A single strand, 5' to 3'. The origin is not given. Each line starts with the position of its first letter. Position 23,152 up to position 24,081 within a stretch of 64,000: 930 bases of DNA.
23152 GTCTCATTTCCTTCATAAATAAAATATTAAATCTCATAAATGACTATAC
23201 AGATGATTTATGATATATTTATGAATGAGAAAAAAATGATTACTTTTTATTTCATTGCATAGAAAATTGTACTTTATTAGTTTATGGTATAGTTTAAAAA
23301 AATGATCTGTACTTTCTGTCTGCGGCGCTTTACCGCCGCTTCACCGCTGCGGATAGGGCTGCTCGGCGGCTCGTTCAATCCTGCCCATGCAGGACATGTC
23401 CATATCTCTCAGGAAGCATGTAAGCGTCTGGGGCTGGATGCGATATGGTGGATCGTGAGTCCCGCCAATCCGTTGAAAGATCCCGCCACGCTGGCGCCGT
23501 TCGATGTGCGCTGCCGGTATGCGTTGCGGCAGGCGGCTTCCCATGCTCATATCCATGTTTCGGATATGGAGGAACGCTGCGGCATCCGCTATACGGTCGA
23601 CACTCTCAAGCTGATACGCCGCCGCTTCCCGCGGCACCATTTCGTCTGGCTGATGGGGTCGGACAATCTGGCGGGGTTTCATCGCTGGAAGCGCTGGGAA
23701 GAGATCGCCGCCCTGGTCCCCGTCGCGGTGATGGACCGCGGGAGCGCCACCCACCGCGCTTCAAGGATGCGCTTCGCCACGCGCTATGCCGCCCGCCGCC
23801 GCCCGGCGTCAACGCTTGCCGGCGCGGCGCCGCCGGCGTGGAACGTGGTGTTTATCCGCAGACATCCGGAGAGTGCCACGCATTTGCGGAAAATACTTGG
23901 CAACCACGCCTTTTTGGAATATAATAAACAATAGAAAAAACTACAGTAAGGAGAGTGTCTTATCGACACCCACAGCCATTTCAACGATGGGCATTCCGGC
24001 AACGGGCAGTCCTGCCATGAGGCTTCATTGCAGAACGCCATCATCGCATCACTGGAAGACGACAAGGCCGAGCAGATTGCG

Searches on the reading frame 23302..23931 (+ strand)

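Call 27: search_protein_families(library=pfam, proteins=[window:23302-23931:+], max_evalue=0.001)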
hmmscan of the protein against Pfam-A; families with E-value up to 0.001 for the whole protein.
window:23302-23931:+ (210 aa): 1 family
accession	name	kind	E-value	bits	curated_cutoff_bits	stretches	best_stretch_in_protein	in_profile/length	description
PF01467.32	CTP_transf_like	-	1.5e-16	61.3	21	1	20-158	1-114/133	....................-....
